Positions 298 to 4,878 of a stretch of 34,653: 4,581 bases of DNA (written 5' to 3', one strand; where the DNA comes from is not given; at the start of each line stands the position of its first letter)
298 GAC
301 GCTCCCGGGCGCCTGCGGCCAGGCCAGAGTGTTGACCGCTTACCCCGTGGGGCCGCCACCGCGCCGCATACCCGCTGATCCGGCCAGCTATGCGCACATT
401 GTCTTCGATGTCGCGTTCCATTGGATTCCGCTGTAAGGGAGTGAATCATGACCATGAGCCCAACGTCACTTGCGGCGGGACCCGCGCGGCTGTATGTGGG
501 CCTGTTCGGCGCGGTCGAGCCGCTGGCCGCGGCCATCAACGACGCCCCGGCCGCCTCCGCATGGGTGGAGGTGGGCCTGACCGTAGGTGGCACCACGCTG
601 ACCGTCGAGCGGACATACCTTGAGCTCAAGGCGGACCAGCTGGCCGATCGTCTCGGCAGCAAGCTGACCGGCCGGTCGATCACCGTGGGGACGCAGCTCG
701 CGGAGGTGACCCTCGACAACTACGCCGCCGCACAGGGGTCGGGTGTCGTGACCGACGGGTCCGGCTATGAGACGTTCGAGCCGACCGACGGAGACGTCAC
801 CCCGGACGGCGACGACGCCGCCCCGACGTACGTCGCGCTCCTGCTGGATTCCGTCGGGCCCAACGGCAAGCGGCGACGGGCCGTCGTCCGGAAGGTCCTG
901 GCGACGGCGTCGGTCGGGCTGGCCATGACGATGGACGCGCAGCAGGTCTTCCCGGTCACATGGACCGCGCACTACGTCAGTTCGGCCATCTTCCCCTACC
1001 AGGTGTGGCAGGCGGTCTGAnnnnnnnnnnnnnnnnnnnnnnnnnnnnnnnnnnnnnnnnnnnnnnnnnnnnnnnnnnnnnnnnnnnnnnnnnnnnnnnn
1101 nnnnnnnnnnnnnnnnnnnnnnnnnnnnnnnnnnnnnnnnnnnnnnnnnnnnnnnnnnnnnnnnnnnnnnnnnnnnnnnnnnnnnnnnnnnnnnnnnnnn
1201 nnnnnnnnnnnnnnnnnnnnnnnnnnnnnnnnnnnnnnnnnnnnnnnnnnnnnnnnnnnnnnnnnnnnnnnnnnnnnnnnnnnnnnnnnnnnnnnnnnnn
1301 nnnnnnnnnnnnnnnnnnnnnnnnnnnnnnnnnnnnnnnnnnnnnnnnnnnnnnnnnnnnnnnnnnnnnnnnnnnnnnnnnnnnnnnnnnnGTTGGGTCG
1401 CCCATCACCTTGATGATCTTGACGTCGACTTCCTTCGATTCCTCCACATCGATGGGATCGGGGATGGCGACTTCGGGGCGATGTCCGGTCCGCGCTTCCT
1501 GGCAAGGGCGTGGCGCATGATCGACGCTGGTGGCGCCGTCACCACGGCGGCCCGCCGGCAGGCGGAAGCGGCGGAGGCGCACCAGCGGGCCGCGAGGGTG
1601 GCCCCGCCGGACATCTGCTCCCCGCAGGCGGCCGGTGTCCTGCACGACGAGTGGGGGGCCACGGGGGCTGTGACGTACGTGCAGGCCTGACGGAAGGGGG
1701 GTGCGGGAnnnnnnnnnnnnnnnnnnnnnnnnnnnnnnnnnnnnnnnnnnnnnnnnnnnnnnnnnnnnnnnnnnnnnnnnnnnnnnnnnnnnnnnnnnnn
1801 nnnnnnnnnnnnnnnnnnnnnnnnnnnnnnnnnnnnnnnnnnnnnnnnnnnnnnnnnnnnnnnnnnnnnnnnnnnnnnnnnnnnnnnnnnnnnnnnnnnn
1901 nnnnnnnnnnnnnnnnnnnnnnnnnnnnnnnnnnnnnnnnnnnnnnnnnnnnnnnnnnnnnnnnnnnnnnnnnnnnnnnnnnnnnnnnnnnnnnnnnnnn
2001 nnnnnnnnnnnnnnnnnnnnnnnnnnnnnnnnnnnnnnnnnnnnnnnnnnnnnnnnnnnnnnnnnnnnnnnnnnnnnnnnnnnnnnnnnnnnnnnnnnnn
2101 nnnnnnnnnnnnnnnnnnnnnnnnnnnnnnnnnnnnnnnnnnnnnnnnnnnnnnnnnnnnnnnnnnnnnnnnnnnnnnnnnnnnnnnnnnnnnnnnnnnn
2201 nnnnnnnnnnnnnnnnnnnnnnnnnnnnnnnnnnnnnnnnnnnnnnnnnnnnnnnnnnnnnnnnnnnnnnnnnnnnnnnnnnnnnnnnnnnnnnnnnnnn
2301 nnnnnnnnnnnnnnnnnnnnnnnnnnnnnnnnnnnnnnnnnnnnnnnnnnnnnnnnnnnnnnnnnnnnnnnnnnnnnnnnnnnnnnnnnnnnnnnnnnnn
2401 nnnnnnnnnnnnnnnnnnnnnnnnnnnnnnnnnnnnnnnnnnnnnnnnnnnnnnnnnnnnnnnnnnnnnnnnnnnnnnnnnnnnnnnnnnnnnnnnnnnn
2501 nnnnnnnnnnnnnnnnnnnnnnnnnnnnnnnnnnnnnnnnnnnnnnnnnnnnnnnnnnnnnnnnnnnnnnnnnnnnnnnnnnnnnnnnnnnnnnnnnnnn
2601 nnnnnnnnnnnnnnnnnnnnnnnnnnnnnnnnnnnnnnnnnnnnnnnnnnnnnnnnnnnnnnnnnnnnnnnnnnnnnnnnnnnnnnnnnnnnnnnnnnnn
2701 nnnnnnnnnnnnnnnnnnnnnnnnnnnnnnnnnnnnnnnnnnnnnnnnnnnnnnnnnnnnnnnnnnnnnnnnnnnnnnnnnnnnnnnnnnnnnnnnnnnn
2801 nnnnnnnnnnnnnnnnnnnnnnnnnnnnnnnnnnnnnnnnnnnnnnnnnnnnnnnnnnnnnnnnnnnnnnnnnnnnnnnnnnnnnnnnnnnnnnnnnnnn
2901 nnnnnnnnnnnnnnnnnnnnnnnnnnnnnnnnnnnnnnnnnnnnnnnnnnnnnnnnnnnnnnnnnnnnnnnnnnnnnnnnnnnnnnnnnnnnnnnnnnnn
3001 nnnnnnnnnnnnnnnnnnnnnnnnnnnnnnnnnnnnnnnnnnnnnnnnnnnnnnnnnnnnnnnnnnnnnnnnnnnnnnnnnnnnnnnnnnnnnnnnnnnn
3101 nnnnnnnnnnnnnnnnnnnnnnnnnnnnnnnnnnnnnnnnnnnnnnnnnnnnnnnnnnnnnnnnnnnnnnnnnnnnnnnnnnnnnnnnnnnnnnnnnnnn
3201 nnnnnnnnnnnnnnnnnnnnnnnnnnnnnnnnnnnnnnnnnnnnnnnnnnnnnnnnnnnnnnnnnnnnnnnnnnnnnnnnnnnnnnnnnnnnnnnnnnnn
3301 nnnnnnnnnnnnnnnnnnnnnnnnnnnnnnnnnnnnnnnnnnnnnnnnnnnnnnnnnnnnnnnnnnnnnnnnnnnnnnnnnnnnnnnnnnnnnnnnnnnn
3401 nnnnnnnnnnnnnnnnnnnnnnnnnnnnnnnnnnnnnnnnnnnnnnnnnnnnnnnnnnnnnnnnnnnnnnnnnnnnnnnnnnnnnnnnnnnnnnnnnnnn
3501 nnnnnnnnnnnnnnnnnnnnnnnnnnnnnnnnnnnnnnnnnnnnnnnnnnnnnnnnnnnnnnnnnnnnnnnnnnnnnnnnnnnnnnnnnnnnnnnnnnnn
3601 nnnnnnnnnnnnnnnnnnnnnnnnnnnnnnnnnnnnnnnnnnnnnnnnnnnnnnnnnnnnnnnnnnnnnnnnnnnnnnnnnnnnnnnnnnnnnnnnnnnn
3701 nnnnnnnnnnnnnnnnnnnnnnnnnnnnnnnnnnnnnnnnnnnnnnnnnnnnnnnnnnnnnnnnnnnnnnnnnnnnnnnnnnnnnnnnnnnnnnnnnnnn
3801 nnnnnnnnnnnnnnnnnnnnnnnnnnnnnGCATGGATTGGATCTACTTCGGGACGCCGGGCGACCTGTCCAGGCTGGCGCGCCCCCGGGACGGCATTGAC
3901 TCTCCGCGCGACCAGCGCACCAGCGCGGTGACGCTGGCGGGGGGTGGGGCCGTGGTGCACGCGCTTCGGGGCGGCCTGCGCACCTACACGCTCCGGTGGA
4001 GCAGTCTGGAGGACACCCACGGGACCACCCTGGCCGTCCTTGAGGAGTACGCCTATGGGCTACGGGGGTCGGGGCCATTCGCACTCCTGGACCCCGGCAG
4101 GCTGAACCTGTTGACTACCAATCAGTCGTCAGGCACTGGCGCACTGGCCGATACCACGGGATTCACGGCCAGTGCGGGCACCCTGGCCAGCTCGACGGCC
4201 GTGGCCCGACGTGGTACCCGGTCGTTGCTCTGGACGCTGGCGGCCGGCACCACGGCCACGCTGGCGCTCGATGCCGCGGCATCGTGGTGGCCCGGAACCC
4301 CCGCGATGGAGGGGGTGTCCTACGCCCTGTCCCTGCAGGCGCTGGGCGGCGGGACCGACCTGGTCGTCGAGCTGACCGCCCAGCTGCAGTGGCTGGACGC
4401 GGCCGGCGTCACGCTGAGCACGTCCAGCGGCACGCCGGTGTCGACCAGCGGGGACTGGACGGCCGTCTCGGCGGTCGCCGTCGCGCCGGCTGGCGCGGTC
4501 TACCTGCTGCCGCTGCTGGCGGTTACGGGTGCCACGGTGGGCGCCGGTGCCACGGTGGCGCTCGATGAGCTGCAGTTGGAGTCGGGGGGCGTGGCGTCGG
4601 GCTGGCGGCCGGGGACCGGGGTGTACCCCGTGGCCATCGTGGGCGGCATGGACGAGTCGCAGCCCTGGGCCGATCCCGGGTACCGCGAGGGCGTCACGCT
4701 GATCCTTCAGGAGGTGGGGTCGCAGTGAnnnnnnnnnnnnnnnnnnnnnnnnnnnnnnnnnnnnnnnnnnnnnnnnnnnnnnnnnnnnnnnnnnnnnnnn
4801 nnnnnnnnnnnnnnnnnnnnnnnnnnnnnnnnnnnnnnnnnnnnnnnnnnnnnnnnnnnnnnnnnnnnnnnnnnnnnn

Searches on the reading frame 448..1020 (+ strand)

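Call 37: search_protein_families(library=phrogs, proteins=[window:448-1020:+], max_evalue=0.001)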
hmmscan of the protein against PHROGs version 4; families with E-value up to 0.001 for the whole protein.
window:448-1020:+ (190 aa): 2 families
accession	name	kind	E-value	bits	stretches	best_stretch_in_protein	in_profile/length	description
phrog_2175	-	other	1.5e-20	74.7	1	1-181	1-172/188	protein with Ig domain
phrog_117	-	tail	7.8e-07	29.8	1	11-174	43-196/319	major tail protein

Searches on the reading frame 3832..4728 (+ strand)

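Call 12: search_protein_families(library=phrogs, proteins=[window:3832-4728:+], max_evalue=0.001)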
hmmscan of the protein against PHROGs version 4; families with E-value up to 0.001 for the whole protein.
window:3832-4728:+ (298 aa): 1 family
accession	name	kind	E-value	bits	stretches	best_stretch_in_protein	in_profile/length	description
phrog_20280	-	tail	2.7e-07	30.9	1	2-96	3-100/340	minor tail protein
